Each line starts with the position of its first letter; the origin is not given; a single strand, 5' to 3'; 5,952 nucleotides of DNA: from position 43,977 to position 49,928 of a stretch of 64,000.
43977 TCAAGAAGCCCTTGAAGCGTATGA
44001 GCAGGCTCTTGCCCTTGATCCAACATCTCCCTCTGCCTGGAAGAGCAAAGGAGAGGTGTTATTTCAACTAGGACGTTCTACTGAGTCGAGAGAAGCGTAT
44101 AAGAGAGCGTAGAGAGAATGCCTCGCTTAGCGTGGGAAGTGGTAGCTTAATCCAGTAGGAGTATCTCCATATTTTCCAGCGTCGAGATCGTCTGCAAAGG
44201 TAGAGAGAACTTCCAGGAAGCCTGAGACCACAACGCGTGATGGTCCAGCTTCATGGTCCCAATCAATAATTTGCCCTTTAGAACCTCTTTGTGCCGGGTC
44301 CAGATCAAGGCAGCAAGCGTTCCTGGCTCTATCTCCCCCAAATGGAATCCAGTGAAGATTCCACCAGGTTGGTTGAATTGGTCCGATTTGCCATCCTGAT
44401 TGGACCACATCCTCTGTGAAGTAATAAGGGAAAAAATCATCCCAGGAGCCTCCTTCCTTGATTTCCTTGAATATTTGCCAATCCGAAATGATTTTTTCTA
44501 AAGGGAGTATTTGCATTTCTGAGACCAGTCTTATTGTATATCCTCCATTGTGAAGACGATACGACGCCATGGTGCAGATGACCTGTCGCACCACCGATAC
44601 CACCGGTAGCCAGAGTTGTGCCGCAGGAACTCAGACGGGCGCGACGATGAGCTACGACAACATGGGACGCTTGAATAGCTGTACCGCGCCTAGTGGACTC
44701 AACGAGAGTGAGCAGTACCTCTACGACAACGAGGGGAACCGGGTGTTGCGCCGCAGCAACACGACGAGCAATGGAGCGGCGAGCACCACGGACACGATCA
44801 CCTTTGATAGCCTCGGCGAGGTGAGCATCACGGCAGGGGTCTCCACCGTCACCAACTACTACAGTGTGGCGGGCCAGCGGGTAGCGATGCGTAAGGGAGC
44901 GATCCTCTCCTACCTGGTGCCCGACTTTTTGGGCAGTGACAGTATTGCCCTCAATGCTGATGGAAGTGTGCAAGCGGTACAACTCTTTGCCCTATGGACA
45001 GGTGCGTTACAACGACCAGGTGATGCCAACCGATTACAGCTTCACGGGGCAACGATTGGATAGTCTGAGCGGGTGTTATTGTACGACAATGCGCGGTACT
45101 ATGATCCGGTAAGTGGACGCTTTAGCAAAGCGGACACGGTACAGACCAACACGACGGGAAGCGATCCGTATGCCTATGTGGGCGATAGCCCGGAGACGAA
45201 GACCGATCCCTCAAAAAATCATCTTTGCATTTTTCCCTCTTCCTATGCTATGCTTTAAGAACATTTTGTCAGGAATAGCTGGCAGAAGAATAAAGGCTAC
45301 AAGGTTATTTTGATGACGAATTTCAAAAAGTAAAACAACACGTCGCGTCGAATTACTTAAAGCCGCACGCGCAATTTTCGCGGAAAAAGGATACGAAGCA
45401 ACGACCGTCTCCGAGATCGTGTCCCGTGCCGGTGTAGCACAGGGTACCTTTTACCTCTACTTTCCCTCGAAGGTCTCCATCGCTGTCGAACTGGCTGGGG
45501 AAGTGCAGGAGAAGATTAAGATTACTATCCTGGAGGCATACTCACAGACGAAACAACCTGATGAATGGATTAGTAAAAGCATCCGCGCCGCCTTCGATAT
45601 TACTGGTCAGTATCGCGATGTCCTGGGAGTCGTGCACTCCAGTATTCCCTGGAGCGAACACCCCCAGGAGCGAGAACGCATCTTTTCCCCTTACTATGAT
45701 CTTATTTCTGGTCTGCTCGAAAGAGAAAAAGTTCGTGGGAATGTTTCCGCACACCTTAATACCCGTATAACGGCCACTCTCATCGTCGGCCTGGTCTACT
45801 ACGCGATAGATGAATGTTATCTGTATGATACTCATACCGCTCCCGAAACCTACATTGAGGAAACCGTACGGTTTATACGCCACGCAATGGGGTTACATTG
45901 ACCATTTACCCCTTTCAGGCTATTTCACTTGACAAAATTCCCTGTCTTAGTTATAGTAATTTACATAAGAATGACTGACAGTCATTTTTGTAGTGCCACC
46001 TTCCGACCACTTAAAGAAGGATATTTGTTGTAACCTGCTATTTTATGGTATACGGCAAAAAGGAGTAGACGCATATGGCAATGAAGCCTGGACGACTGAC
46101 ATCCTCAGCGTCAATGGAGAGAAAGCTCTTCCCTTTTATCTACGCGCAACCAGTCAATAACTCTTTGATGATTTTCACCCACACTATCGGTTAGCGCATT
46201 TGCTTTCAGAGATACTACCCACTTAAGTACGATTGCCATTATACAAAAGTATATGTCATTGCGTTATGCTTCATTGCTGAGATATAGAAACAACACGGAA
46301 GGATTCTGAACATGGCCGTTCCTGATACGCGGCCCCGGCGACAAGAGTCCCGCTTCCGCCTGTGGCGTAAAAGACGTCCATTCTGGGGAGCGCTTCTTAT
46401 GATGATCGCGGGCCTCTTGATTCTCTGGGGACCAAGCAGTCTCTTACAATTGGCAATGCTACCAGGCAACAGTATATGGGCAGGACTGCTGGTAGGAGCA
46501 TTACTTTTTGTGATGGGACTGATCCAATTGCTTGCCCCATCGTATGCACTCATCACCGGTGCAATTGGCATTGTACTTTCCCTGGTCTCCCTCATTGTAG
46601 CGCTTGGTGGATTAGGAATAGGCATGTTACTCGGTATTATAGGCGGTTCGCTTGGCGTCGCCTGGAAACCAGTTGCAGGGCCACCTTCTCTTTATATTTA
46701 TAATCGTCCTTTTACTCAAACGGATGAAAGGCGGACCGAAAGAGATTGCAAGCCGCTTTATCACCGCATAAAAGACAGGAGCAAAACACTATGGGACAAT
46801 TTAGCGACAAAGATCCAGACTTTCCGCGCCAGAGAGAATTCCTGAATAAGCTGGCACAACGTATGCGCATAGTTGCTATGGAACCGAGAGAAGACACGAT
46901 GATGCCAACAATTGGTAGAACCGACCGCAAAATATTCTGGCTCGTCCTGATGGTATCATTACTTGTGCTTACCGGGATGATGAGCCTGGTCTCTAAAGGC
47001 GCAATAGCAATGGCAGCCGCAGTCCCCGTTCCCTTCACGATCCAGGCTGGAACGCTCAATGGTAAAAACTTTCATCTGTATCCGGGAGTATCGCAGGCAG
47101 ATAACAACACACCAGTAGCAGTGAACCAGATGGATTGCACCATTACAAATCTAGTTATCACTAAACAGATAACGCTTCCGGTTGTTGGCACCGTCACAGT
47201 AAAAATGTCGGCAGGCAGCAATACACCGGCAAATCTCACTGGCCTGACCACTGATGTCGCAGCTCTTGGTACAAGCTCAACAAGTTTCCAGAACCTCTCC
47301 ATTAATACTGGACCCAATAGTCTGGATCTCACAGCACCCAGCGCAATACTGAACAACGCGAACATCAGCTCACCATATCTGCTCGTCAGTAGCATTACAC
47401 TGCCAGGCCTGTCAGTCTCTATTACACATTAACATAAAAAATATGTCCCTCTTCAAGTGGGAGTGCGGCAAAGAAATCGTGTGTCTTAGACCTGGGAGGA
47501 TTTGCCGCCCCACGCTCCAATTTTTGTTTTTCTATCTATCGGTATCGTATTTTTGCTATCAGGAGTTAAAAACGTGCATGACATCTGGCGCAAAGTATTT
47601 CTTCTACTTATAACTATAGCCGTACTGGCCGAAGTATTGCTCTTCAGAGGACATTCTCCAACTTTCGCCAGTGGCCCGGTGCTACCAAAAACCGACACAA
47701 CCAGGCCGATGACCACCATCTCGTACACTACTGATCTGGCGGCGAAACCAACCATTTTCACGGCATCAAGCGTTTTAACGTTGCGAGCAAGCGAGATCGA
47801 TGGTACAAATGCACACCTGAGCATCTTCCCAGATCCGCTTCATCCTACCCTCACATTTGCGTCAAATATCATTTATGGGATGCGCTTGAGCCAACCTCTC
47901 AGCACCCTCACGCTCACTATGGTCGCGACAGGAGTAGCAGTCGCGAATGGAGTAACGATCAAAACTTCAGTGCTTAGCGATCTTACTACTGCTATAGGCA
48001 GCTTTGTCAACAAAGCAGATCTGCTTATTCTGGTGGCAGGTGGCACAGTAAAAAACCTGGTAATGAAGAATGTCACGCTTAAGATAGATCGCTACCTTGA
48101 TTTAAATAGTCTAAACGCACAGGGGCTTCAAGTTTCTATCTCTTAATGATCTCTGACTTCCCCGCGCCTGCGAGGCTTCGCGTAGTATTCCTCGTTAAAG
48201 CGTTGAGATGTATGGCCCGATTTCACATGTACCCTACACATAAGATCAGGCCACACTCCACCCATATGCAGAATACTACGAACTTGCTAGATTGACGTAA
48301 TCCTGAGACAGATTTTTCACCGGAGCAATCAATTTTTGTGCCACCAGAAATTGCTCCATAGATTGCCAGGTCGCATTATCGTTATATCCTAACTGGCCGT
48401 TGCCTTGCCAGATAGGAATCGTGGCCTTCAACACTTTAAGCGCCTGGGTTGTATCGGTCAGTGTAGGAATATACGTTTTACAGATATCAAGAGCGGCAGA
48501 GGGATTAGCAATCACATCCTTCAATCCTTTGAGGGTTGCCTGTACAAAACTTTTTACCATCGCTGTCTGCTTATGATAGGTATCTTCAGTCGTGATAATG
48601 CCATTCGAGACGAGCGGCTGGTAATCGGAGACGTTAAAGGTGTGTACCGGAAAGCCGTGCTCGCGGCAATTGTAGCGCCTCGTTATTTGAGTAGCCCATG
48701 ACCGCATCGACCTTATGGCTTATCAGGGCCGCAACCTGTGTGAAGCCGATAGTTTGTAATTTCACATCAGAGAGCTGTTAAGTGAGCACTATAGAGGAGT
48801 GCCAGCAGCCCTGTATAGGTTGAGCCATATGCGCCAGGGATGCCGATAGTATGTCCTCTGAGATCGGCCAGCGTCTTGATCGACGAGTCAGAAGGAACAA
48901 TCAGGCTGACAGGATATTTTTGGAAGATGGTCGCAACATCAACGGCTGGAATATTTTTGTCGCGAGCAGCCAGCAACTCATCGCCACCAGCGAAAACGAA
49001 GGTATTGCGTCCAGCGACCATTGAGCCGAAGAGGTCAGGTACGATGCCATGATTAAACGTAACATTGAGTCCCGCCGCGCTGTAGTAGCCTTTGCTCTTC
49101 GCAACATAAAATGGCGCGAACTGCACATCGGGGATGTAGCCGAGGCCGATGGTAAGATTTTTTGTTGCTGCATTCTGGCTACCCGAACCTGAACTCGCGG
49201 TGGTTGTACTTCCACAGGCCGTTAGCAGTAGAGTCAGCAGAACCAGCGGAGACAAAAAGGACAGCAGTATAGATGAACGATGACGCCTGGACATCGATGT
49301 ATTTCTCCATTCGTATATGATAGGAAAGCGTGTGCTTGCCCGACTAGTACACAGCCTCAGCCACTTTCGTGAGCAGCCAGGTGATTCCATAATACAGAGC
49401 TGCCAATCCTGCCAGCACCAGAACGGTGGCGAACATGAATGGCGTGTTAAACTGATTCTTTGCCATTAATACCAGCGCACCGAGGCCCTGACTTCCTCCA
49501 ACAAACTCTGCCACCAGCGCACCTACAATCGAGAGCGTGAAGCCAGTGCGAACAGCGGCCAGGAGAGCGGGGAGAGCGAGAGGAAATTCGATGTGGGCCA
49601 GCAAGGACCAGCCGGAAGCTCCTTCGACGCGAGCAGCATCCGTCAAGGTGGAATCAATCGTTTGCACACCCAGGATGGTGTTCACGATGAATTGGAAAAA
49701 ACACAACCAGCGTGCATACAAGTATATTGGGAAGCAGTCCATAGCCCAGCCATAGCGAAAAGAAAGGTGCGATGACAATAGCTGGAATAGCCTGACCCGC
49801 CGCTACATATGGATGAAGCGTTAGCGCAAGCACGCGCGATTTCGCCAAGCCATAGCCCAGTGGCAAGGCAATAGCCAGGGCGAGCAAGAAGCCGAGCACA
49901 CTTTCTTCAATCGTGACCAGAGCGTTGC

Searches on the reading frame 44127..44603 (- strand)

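Call 31: search_protein_families(library=pfam, proteins=[window:44127-44603:-], max_evalue=0.001)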
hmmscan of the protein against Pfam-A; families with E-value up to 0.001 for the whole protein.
window:44127-44603:- (158 aa): 1 family
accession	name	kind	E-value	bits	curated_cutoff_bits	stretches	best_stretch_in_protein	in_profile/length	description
PF09346.15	SMI1_KNR4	-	6.5e-10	40.1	25.4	1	14-133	25-123/125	SMI1 / KNR4 family (SUKH-1)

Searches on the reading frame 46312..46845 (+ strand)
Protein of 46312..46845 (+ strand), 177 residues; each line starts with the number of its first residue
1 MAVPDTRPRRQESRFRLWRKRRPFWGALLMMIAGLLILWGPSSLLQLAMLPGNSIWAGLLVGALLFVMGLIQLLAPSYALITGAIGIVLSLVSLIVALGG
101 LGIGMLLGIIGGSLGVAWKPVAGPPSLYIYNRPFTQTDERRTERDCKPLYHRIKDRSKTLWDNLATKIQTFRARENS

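Call 31: search_protein_families(library=pfam, proteins=[window:46312-46845:+], max_evalue=0.001)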
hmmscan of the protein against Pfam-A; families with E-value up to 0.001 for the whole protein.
window:46312-46845:+ (177 aa): 1 family
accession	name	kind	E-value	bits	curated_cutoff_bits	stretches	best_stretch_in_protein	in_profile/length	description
PF19609.4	DUF6114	-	6.6e-28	97.9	27.9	1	15-119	1-106/106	Family of unknown function (DUF6114)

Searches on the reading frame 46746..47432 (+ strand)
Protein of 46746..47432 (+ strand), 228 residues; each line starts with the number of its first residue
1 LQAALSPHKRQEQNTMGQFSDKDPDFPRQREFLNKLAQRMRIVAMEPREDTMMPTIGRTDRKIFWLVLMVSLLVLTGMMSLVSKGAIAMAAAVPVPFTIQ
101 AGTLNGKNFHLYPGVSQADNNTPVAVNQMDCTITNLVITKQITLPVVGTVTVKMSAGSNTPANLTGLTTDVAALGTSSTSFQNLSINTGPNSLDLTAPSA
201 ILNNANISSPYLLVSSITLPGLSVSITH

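Call 31: search_protein_families(library=pfam, proteins=[window:46746-47432:+], max_evalue=0.001)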
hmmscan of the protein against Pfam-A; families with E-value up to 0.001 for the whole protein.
window:46746-47432:+ (228 aa): 1 family
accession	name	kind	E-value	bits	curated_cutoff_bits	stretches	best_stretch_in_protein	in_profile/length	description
PF19741.4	DUF6230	-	5.6e-12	46.6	27.5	1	97-226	5-138/145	Family of unknown function (DUF6230)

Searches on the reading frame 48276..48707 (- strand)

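Call 37: search_protein_families(library=pfam, proteins=[window:48276-48707:-], max_evalue=0.001)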
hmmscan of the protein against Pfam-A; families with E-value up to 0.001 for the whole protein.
window:48276-48707:- (143 aa): 1 family
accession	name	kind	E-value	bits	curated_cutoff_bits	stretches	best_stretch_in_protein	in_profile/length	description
PF09084.16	NMT1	-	1.3e-08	35.5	20.5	1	13-72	155-216/216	NMT1/THI5 like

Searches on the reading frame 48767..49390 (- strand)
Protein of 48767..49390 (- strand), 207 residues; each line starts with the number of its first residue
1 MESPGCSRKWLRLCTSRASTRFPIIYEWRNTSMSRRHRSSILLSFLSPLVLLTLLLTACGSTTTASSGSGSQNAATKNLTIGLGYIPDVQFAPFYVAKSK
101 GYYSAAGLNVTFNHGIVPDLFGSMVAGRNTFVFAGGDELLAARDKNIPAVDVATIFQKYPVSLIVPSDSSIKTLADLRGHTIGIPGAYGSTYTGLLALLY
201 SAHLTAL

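Call 37: search_protein_families(library=pfam, proteins=[window:48767-49390:-], max_evalue=0.001)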
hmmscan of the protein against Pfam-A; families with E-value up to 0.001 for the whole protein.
window:48767-49390:- (207 aa): 2 families
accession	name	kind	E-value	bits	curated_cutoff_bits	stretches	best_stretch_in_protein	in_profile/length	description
PF09084.16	NMT1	-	4.7e-20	72.9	20.5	1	90-202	3-115/216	NMT1/THI5 like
PF12974.12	Phosphonate-bd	-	7e-05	22.8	27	1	123-185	45-111/242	ABC transporter, phosphonate, periplasmic substrate-binding protein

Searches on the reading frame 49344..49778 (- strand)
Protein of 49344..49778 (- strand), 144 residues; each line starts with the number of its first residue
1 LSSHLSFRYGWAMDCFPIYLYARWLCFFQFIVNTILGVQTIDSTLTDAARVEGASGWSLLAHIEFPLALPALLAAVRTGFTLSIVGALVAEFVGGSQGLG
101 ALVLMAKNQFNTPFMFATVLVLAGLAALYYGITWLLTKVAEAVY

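Call 37: search_protein_families(library=pfam, proteins=[window:49344-49778:-], max_evalue=0.001)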
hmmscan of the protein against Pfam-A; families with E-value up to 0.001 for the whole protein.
window:49344-49778:- (144 aa): 1 family
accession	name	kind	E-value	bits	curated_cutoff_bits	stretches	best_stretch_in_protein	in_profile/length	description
PF00528.27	BPD_transp_1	-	1.7e-18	67.4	26.4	1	17-133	55-175/184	Binding-protein-dependent transport system inner membrane component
